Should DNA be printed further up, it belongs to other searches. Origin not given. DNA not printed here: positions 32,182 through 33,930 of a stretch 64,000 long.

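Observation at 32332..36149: Operon of an anchored surface protein, GT2, radical SAM/SPASM and B12-radical SAM: possible post-translational maturation system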

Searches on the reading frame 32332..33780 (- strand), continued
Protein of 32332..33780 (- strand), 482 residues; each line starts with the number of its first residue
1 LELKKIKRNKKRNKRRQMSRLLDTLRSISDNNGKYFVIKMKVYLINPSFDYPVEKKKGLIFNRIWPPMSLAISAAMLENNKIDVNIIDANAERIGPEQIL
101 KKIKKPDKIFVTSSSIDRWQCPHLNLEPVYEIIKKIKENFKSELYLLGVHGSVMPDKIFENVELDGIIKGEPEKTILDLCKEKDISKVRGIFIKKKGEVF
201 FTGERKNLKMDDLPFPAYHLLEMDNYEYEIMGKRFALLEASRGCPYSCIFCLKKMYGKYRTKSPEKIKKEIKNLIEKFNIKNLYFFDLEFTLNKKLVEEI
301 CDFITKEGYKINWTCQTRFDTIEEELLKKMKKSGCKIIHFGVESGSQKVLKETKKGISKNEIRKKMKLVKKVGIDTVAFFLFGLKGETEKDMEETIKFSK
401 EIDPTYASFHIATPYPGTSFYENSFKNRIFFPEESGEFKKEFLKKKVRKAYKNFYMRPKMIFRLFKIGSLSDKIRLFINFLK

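Call 32: search_solved_structures(query=A1, max_evalue=0.001)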
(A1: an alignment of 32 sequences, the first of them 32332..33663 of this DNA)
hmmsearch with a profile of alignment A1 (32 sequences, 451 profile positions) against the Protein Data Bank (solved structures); distinct sequences matched with E-value up to 0.001: 14.
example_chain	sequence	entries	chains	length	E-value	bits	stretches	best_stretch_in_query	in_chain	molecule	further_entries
6fd2_B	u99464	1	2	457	7.6e-38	133.5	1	167-388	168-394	Putative apramycin biosynthetic oxidoreductase 4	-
9ccb_A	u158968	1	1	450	1.7e-32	115.9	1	97-415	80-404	Radical SAM core domain-containing protein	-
5ul2_A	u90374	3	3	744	8.6e-19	70.7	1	35-361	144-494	OxsB protein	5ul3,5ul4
9n1b_A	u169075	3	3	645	1.2e-10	43.9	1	129-258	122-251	Radical SAM protein | Radical SAM enzyme CysS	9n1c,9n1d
6wte_A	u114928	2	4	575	1.5e-10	43.5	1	201-379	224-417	B12-binding domain-containing protein | Tryptophan-C2-methyltransferase containing B12-binding domain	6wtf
7kdx_A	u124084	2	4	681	1.7e-10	43.4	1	82-355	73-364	Methyltransferase TokK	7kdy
7mjv_A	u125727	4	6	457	4e-09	38.9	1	201-365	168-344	tRNA-2-methylthio-N(6)-dimethylallyladenosine synthase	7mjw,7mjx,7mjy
7mjz_A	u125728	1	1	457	5.2e-09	38.5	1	201-363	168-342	tRNA-2-methylthio-N(6)-dimethylallyladenosine synthase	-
2qgq_A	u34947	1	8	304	1.6e-07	33.6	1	197-364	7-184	Protein TM_1862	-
4jc0_A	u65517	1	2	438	3.2e-07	32.6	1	196-364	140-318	Ribosomal protein S12 methylthiotransferase RimO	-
9p2u_A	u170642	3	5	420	4.1e-06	28.9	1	280-393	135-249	Radical S-adenosylmethionine methyltransferase NocN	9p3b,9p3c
6iad_A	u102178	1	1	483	8.9e-05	24.5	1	272-388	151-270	Histone acetyltransferase, ELP3 family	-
6iaz_A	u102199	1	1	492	9.3e-05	24.5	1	272-388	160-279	Histone acetyltransferase, ELP3 family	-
6ia8_A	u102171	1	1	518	0.0001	24.3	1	272-388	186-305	Histone acetyltransferase, ELP3 family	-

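Call 45: search_protein_families(library=pfam, proteins=[L075:5498-6889:+, L075:7019-8314:+, L075:3530-5491:+, L075:12283-12864:+, L038:3352-4707:+, L038:4709-5881:+, L038:5878-7017:+, L038:11410-13035:+, L027:5798-7330:+, L027:7653-9221:+], max_evalue=0.001)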
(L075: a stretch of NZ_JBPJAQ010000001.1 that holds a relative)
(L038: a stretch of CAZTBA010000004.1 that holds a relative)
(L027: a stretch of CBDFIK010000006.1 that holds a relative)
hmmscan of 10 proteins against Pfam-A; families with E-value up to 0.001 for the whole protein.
L075:5498-6889:+ (463 aa): 0 families

L075:7019-8314:+ (431 aa): 5 families
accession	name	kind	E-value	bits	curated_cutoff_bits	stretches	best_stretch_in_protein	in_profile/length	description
PF00534.26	Glycos_transf_1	-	4.9e-27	95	26.4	1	230-387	5-171/172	Glycosyl transferases group 1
PF13692.12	Glyco_trans_1_4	-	1.5e-25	90.5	27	1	240-371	1-139/142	Glycosyl transferases group 1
PF13439.12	Glyco_transf_4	-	3.1e-12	47.3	28.5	1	24-213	2-155/170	Glycosyltransferase Family 4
PF13579.12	Glyco_trans_4_4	-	2.9e-05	24.9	29.7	1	24-220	1-156/158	Glycosyl transferase 4-like domain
PF13524.12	Glyco_trans_1_2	-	0.00013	22.4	25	1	258-392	5-132/144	Glycosyl transferase-like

L075:3530-5491:+ (653 aa): 13 families
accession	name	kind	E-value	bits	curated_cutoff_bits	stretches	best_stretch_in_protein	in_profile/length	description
PF01593.30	Amino_oxidase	-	6.3e-24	85.5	19.8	1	205-565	2-376/443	Flavin containing amine oxidoreductase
PF01266.30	DAO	-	5.7e-16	59.4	27.9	2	197-232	2-38/353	FAD dependent oxidoreductase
PF13450.12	NAD_binding_8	-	3.1e-15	56.6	21.9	1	199-253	1-55/68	NAD(P)-binding Rossmann-like domain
PF12831.13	FAD_oxidored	-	4.2e-09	36.6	27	1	197-235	2-40/416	FAD dependent oxidoreductase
PF07992.20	Pyr_redox_2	-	2.4e-06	27.6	26.1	1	197-228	3-34/291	Pyridine nucleotide-disulphide oxidoreductase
PF00890.30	FAD_binding_2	-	5e-06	26.4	20.4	1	197-233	2-38/414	FAD binding domain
PF03486.20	HI0933_like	-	5.1e-06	26.5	50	1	197-230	3-36/244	HI0933-like protein Rossmann domain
PF01946.23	Thi4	-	6.3e-06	26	26.2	1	194-234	17-58/235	Thi4 family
PF00070.33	Pyr_redox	-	3.3e-05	24.7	22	0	197-230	2-35/82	Pyridine nucleotide-disulphide oxidoreductase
PF01494.25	FAD_binding_3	-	0.00012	21.9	22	1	195-225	2-32/349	FAD binding domain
PF01134.28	GIDA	-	0.00012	21.7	22.1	1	197-223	2-28/391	Glucose inhibited division protein A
PF03275.19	GLF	-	0.00015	21.9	26.3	0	471-532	99-159/203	UDP-galactopyranose mutase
PF13738.12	Pyr_redox_3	-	0.00044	20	30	1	198-228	1-32/305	Pyridine nucleotide-disulphide oxidoreductase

L075:12283-12864:+ (193 aa): 5 families
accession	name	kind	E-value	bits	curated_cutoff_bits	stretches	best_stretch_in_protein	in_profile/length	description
PF04191.18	PEMT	-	1.7e-10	41.7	25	1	68-159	4-97/105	Phospholipid methyltransferase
PF04140.19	ICMT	-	1.2e-09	38.9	24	1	73-159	4-92/95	Isoprenylcysteine carboxyl methyltransferase (ICMT) family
PF06966.17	DUF1295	-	1.2e-05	25.4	20.4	1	67-150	121-200/235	Protein of unknown function (DUF1295)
PF02544.21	Steroid_dh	-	0.00046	20.6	22.6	1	35-139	8-109/150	3-oxo-5-alpha-steroid 4-dehydrogenase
PF19613.4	DUF6118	-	0.00065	19.7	27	1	28-101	141-212/245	Family of unknown function (DUF6118)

L038:3352-4707:+ (451 aa): 2 families
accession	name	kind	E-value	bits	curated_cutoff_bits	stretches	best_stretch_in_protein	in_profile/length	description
PF00149.33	Metallophos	-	7.2e-11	43.3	21.5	1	24-159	2-137/191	Calcineurin-like phosphoesterase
PF12850.12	Metallophos_2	-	7.4e-07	29.7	27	1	24-104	2-66/154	Calcineurin-like phosphoesterase superfamily domain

L038:4709-5881:+ (390 aa): 1 family
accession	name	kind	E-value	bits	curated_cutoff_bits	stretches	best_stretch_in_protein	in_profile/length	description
PF04015.17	DUF362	-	3.5e-42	145.2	24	1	46-239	2-200/200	Domain of unknown function (DUF362)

L038:5878-7017:+ (379 aa): 10 families
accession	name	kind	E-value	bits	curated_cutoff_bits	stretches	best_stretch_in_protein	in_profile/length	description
PF04015.17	DUF362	-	5.8e-41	141.2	24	1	42-233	1-199/200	Domain of unknown function (DUF362)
PF00037.32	Fer4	-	1.3e-09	37.9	21.1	2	319-338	2-21/24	4Fe-4S binding domain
PF13237.11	Fer4_10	-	3.2e-08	33.8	25.5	1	320-364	4-53/53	4Fe-4S dicluster domain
PF12837.12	Fer4_6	-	2.8e-07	30.6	25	1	318-339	2-22/24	4Fe-4S binding domain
PF13187.11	Fer4_9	-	2.9e-06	27.6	27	1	324-368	1-52/52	4Fe-4S dicluster domain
PF14697.11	Fer4_21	-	3e-06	27.7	35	1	320-369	3-58/59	4Fe-4S dicluster domain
PF12838.12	Fer4_7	-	4.1e-06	27.6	27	1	324-367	1-52/52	4Fe-4S dicluster domain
PF12797.12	Fer4_2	-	8.4e-05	22.7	24.5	0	320-337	5-22/22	4Fe-4S binding domain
PF12798.12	Fer4_3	-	0.00045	21.3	27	0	353-367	1-15/15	4Fe-4S binding domain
PF25160.1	LdpA_Fe-S-bd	-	0.00065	19.9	27.6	0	318-339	21-42/49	LdpA Fe-S cluster-binding domain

L038:11410-13035:+ (541 aa): 2 families
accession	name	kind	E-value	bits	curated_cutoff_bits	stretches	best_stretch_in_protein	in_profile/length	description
PF11028.14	TMEM260-like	-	4.9e-08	33.4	24.2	1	60-187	17-168/179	Protein O-mannosyl-transferase TMEM260-like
PF13231.12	PMT_2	-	8.2e-06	26.6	26.1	1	71-213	11-153/160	Dolichyl-phosphate-mannose-protein mannosyltransferase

L027:5798-7330:+ (510 aa): 2 families
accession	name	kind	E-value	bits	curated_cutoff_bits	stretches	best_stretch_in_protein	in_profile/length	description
PF01943.22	Polysacc_synt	-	4.6e-30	105.4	28.2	1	39-305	3-272/274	Polysaccharide biosynthesis protein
PF13440.11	Polysacc_synt_3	-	0.0003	20.6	23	0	62-355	2-291/293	Polysaccharide biosynthesis protein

L027:7653-9221:+ (522 aa): 0 families

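Call 52: search_protein_families(library=ncbifam, proteins=[L075:8952-10004:+, L075:11369-12283:+, L027:9222-10004:+, L038:9213-10004:+, L038:7022-7762:+, L020:11296-12066:+, L053:11344-12048:+, L019:9668-10363:+, L004:9369-10118:+, L011:11330-12028:-], max_evalue=1e-8)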
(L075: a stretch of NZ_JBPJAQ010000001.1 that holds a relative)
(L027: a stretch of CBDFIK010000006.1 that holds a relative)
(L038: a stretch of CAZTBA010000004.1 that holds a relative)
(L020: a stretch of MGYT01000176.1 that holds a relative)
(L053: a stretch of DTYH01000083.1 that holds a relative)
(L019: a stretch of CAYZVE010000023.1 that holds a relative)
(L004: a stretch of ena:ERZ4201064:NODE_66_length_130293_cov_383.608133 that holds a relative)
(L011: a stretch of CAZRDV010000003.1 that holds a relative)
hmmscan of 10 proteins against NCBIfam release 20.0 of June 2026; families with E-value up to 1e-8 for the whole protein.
L075:8952-10004:+ (350 aa): 6 families
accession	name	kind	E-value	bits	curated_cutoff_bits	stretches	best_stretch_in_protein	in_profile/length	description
NF047588.1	GlcsyltransPgfSStrep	equivalog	3.8e-16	59.2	500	1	104-274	2-168/308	glycosyltransferase PgfS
NF007986.1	PRK10714.1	equivalog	1.1e-15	57.5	529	1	104-309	7-203/316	undecaprenyl-phosphate 4-deoxy-4-formamido-L-arabinose transferase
TIGR04182.1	glyco_TIGR04182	equivalog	6e-15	55.4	325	1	105-330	2-214/293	S-layer glycoprotein N-glycosyltransferase AglJ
NF010496.0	PRK13915.1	equivalog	2e-11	43.5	262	1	100-209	28-140/307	glucosyl-3-phosphoglycerate synthase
NF058614.1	PPMAGASynPpgS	equivalog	8.3e-10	38.5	370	1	106-312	3-202/226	polyprenyl-phospho-N-acetylgalactosaminyl synthase PpgS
NF041391.1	DPhHxTase_Halo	equivalog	8.9e-10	37.9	375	1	122-309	10-186/213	dolichyl-phosphate hexose transferase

L075:11369-12283:+ (304 aa): 11 families
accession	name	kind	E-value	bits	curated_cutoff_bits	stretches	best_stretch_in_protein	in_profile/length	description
TIGR04182.1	glyco_TIGR04182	equivalog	1.1e-30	107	325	1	6-281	3-284/293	S-layer glycoprotein N-glycosyltransferase AglJ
NF041391.1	DPhHxTase_Halo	equivalog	1.1e-26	93.1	375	1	11-209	3-196/213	dolichyl-phosphate hexose transferase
NF058614.1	PPMAGASynPpgS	equivalog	1.3e-23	83.6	370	1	7-197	4-197/226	polyprenyl-phospho-N-acetylgalactosaminyl synthase PpgS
NF007986.1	PRK10714.1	equivalog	3.4e-16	59.2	529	1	6-162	9-170/316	undecaprenyl-phosphate 4-deoxy-4-formamido-L-arabinose transferase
TIGR03937.1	PgaC_IcaA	equivalog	9.8e-15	54.4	422.3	1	5-118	47-161/407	poly-beta-1,6-N-acetyl-D-glucosamine synthase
TIGR04283.1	glyco_like_mftF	equivalog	2.1e-14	53.6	182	1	6-114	2-105/221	TIGR04283 family arsenosugar biosynthesis glycosyltransferase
NF010496.0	PRK13915.1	equivalog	1.4e-12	47.3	262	1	6-94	34-129/307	glucosyl-3-phosphoglycerate synthase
TIGR03965.1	mycofact_glyco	equivalog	1.6e-12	47.1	280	1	5-113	76-186/467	mycofactocin biosynthesis glycosyltransferase MftF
NF007482.0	PRK10073.1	equivalog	5.3e-11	42.1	423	1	6-114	9-118/334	glycosyltransferase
NF047588.1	GlcsyltransPgfSStrep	equivalog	1.1e-10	41.3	500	1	6-279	4-287/308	glycosyltransferase PgfS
NF041875.1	EPS_EpsD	equivalog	2.9e-10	40.1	370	1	7-107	3-105/325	exopolysaccharide biosynthesis glycosyltransferase EpsD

L027:9222-10004:+ (260 aa): 11 families
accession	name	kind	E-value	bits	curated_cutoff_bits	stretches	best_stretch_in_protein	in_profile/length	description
TIGR04182.1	glyco_TIGR04182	equivalog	9.5e-18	64.6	325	1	13-226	2-203/293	S-layer glycoprotein N-glycosyltransferase AglJ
NF007986.1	PRK10714.1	equivalog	1.5e-17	63.6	529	1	12-216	7-202/316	undecaprenyl-phosphate 4-deoxy-4-formamido-L-arabinose transferase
NF047588.1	GlcsyltransPgfSStrep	equivalog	6.6e-16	58.4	500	1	13-182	3-168/308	glycosyltransferase PgfS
NF041391.1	DPhHxTase_Halo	equivalog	4.3e-15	55.3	375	1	28-216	8-185/213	dolichyl-phosphate hexose transferase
NF010496.0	PRK13915.1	equivalog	9.3e-14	51.2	262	1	9-107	29-129/307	glucosyl-3-phosphoglycerate synthase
NF058614.1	PPMAGASynPpgS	equivalog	2.4e-12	46.8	370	1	14-213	3-195/226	polyprenyl-phospho-N-acetylgalactosaminyl synthase PpgS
TIGR03937.1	PgaC_IcaA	equivalog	9.3e-11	41.3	422.3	1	9-128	43-159/407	poly-beta-1,6-N-acetyl-D-glucosamine synthase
TIGR04283.1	glyco_like_mftF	equivalog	2.4e-10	40.4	182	1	15-127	3-105/221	TIGR04283 family arsenosugar biosynthesis glycosyltransferase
NF007482.0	PRK10073.1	equivalog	6.9e-10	38.4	423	1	10-128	5-119/334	glycosyltransferase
TIGR03469.1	HpnB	hypoth_equivalog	1.7e-09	37.2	379.25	1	6-124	39-165/386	hopene-associated glycosyltransferase HpnB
NF047683.1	TeichurnBiosyTuaG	equivalog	9.2e-09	35.3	400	0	10-129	5-121/252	teichuronic acid biosynthesis protein TuaG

L038:9213-10004:+ (263 aa): 10 families
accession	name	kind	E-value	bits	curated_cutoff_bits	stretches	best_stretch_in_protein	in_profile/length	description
NF047588.1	GlcsyltransPgfSStrep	equivalog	8.3e-17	61.3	500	1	15-185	3-169/308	glycosyltransferase PgfS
NF041391.1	DPhHxTase_Halo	equivalog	4.3e-16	58.6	375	1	48-218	26-185/213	dolichyl-phosphate hexose transferase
TIGR04182.1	glyco_TIGR04182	equivalog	9.5e-16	58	325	1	15-223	2-198/293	S-layer glycoprotein N-glycosyltransferase AglJ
NF007986.1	PRK10714.1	equivalog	7.6e-14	51.4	529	1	11-218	4-202/316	undecaprenyl-phosphate 4-deoxy-4-formamido-L-arabinose transferase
TIGR03937.1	PgaC_IcaA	equivalog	5e-11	42.2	422.3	1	7-122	39-151/407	poly-beta-1,6-N-acetyl-D-glucosamine synthase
NF010496.0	PRK13915.1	equivalog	1.2e-10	41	262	1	14-110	32-130/307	glucosyl-3-phosphoglycerate synthase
TIGR03469.1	HpnB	hypoth_equivalog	8.2e-10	38.3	379.25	1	7-93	38-118/386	hopene-associated glycosyltransferase HpnB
NF058614.1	PPMAGASynPpgS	equivalog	8.4e-10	38.4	370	1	16-218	3-198/226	polyprenyl-phospho-N-acetylgalactosaminyl synthase PpgS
TIGR04283.1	glyco_like_mftF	equivalog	9.6e-10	38.4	182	1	17-125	3-101/221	TIGR04283 family arsenosugar biosynthesis glycosyltransferase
NF007482.0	PRK10073.1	equivalog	2e-09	36.9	423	1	12-131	5-120/334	glycosyltransferase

L038:7022-7762:+ (246 aa): 7 families
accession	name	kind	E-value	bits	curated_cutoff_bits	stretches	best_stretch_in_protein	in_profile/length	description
NF007986.1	PRK10714.1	equivalog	7.2e-22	77.8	529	1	2-222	6-224/316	undecaprenyl-phosphate 4-deoxy-4-formamido-L-arabinose transferase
TIGR04182.1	glyco_TIGR04182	equivalog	8.6e-22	77.9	325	1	5-216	3-207/293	S-layer glycoprotein N-glycosyltransferase AglJ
NF047588.1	GlcsyltransPgfSStrep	equivalog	1.8e-14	53.7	500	1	4-168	3-168/308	glycosyltransferase PgfS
TIGR03937.1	PgaC_IcaA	equivalog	1e-13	51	422.3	1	2-105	45-144/407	poly-beta-1,6-N-acetyl-D-glucosamine synthase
NF041391.1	DPhHxTase_Halo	equivalog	2e-12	46.6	375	1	36-202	25-187/213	dolichyl-phosphate hexose transferase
NF058614.1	PPMAGASynPpgS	equivalog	3.1e-10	39.9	370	1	9-207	7-205/226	polyprenyl-phospho-N-acetylgalactosaminyl synthase PpgS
NF010496.0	PRK13915.1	equivalog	8.9e-10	38.1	262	1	3-98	32-128/307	glucosyl-3-phosphoglycerate synthase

L020:11296-12066:+ (256 aa): 0 families

L053:11344-12048:+ (234 aa): 6 families
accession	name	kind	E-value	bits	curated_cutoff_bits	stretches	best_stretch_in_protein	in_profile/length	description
NF007986.1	PRK10714.1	equivalog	3.2e-14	52.7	529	1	4-202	7-201/316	undecaprenyl-phosphate 4-deoxy-4-formamido-L-arabinose transferase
NF047588.1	GlcsyltransPgfSStrep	equivalog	1.1e-13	51.1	500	1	5-163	3-161/308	glycosyltransferase PgfS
TIGR03937.1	PgaC_IcaA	equivalog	6.9e-13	48.3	422.3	1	4-106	46-146/407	poly-beta-1,6-N-acetyl-D-glucosamine synthase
NF041875.1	EPS_EpsD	equivalog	3.7e-10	39.7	370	1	6-118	2-112/325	exopolysaccharide biosynthesis glycosyltransferase EpsD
NF041391.1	DPhHxTase_Halo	equivalog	9.9e-10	37.7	375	1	12-203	4-185/213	dolichyl-phosphate hexose transferase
NF007482.0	PRK10073.1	equivalog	3e-09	36.3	423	1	3-110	6-110/334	glycosyltransferase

L019:9668-10363:+ (231 aa): 15 families
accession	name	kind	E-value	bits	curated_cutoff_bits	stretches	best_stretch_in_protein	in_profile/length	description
NF047588.1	GlcsyltransPgfSStrep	equivalog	4.5e-20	72.1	500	1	2-172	3-171/308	glycosyltransferase PgfS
NF041391.1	DPhHxTase_Halo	equivalog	5.3e-17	61.5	375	1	8-208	3-190/213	dolichyl-phosphate hexose transferase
NF007986.1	PRK10714.1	equivalog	7.1e-17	61.4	529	1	2-169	8-173/316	undecaprenyl-phosphate 4-deoxy-4-formamido-L-arabinose transferase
TIGR03937.1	PgaC_IcaA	equivalog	2.2e-15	56.5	422.3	1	1-109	46-152/407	poly-beta-1,6-N-acetyl-D-glucosamine synthase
TIGR04182.1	glyco_TIGR04182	equivalog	7.3e-15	55.1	325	1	2-215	2-204/293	S-layer glycoprotein N-glycosyltransferase AglJ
TIGR04283.1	glyco_like_mftF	equivalog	9.3e-14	51.5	182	1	2-120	1-112/221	TIGR04283 family arsenosugar biosynthesis glycosyltransferase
NF007482.0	PRK10073.1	equivalog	3.5e-13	49.2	423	1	2-114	8-118/334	glycosyltransferase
NF038302.1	EPS_HpsE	equivalog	1.7e-12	46.9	300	1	2-125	3-130/307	hormogonium polysaccharide biosynthesis glycosyltransferase HpsE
NF010496.0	PRK13915.1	equivalog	2.5e-12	46.5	262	1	2-108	33-143/307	glucosyl-3-phosphoglycerate synthase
TIGR03111.1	glyc2_xrt_Gpos1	hypoth_equivalog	7.6e-11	41.5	363.95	1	2-114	51-163/439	TIGR03111 family XrtG-associated glycosyltransferase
NF047683.1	TeichurnBiosyTuaG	equivalog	8e-11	42.1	400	1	2-97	8-101/252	teichuronic acid biosynthesis protein TuaG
NF050050.1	ProtGlycPglI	equivalog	1.2e-10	41.2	500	1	2-164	4-163/306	GalNAc(5)-diNAcBac-PP-undecaprenol beta-1,3-glucosyltransferase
NF053739.1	GlytfEpsEBac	equivalog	1.5e-10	40.5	450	1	2-70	3-69/265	glycosyltransferase EpsE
NF038299.1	EPS_HpsN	equivalog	4.7e-09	35.7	425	1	1-113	2-112/317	hormogonium polysaccharide biosynthesis glycosyltransferase HpsN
NF041875.1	EPS_EpsD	equivalog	7.5e-09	35.4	370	1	2-111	1-108/325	exopolysaccharide biosynthesis glycosyltransferase EpsD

L004:9369-10118:+ (249 aa): 7 families
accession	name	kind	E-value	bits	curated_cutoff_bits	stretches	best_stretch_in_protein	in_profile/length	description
TIGR03937.1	PgaC_IcaA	equivalog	6.1e-12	45.2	422.3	1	8-113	40-142/407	poly-beta-1,6-N-acetyl-D-glucosamine synthase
NF007986.1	PRK10714.1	equivalog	4.5e-11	42.3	529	1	16-194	9-186/316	undecaprenyl-phosphate 4-deoxy-4-formamido-L-arabinose transferase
NF047588.1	GlcsyltransPgfSStrep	equivalog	6.8e-11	41.9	500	1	15-167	3-155/308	glycosyltransferase PgfS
NF007482.0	PRK10073.1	equivalog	5.2e-10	38.8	423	1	13-110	6-99/334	glycosyltransferase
TIGR04283.1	glyco_like_mftF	equivalog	7.6e-10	38.8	182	1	16-164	2-139/221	TIGR04283 family arsenosugar biosynthesis glycosyltransferase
NF041391.1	DPhHxTase_Halo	equivalog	2.1e-09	36.7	375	1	21-177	3-151/213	dolichyl-phosphate hexose transferase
NF010496.0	PRK13915.1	equivalog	7.5e-09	35.1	262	1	12-116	30-137/307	glucosyl-3-phosphoglycerate synthase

L011:11330-12028:- (232 aa): 5 families
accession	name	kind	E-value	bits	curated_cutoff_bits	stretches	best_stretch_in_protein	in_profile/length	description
NF007986.1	PRK10714.1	equivalog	5.5e-15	55.2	529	1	4-181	8-183/316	undecaprenyl-phosphate 4-deoxy-4-formamido-L-arabinose transferase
NF047588.1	GlcsyltransPgfSStrep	equivalog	7.9e-15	54.9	500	1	4-172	3-169/308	glycosyltransferase PgfS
TIGR04182.1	glyco_TIGR04182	equivalog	7.7e-14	51.8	325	1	5-226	3-216/293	S-layer glycoprotein N-glycosyltransferase AglJ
NF041391.1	DPhHxTase_Halo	equivalog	2.5e-12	46.2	375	1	10-206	3-186/213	dolichyl-phosphate hexose transferase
TIGR03937.1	PgaC_IcaA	equivalog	6e-11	41.9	422.3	1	2-96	45-137/407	poly-beta-1,6-N-acetyl-D-glucosamine synthase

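Call 69: search_protein_families(library=pfam, alignment_id=A1, max_evalue=0.001)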
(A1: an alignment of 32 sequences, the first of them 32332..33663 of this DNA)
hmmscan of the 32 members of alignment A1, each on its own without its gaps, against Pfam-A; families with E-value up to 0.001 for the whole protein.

A. member 1, window:32332-33663:- (443 aa): 2 families
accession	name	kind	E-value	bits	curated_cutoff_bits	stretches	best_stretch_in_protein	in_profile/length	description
PF04055.27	Radical_SAM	-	3.2e-31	109.2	29.5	1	201-359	3-165/166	Radical SAM superfamily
PF02310.24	B12-binding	-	1.5e-07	31.8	32.1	1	25-137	11-117/121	B12 binding domain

B. families by the number of members that match (of 32 scanned): 2 families
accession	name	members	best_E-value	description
PF04055.27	Radical_SAM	32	3.2e-31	Radical SAM superfamily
PF02310.24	B12-binding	27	9e-13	B12 binding domain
